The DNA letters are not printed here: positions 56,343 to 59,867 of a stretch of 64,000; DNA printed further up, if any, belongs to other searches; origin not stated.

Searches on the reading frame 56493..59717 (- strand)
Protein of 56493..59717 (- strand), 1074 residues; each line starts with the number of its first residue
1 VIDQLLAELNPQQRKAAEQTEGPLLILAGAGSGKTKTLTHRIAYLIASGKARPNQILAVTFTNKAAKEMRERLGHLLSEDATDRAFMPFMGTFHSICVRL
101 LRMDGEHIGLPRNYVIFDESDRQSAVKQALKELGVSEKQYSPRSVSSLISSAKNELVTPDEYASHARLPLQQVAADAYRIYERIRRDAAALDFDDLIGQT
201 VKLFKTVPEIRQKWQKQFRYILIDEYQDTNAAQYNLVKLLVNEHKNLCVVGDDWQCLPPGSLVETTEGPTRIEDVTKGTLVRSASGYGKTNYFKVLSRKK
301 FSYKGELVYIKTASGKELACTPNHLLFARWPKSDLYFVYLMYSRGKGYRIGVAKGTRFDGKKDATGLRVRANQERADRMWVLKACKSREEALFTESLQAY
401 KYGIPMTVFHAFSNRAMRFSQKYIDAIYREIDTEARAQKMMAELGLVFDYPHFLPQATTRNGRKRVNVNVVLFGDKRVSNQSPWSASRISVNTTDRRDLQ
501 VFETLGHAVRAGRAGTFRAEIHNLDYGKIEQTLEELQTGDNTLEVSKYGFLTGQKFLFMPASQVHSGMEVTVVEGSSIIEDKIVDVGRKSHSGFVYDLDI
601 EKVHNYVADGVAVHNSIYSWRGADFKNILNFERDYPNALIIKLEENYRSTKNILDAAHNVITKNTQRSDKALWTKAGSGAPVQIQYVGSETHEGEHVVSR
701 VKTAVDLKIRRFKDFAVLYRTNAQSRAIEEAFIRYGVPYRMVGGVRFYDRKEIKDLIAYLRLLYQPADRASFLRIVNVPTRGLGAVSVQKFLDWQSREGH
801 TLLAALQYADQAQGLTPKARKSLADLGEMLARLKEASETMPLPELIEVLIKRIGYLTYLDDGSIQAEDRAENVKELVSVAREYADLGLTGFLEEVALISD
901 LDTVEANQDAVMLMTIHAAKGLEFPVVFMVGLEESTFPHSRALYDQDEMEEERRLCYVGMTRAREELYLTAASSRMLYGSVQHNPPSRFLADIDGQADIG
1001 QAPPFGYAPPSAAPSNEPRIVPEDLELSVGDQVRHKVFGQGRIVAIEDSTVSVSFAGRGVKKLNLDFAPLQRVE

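Call 58: search_protein_families(library=pfam, proteins=[window:56493-59717:-], max_evalue=0.001)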
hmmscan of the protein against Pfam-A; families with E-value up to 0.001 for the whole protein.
window:56493-59717:- (1074 aa): 10 families
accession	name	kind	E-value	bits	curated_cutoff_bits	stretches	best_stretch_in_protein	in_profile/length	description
PF00580.27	UvrD-helicase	-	2.6e-85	286.8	23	1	9-256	1-251/271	UvrD/REP helicase N-terminal domain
PF13361.12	UvrD_C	-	4.9e-73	247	25.6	1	641-973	1-349/350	UvrD-like helicase C-terminal domain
PF13245.12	AAA_19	-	5.8e-24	85.2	25.1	1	13-259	1-132/134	AAA domain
PF13538.12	UvrD_C_2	-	2.5e-12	46.9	27.4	1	912-970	3-52/52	UvrD-like helicase C-terminal domain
PF14890.11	Intein_splicing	-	5.6e-12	46.2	35.8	1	295-615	38-155/155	Intein splicing domain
PF21196.3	PcrA_UvrD_tudor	-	1.5e-08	34.7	23.9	1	1029-1071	1-47/48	PcrA/UvrD tudor domain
PF13604.12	AAA_30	-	8e-08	32.7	27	1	8-75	1-68/191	AAA domain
PF01443.25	Viral_helicase1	-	2.9e-07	31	21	0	905-969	171-226/228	Viral superfamily 1 RNA helicase core domain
PF01079.26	Hint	-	6.3e-07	29.6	29.7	1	254-329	11-89/213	Hint module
PF13086.12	AAA_11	-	0.00019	21.7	27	1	9-104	2-93/257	AAA domain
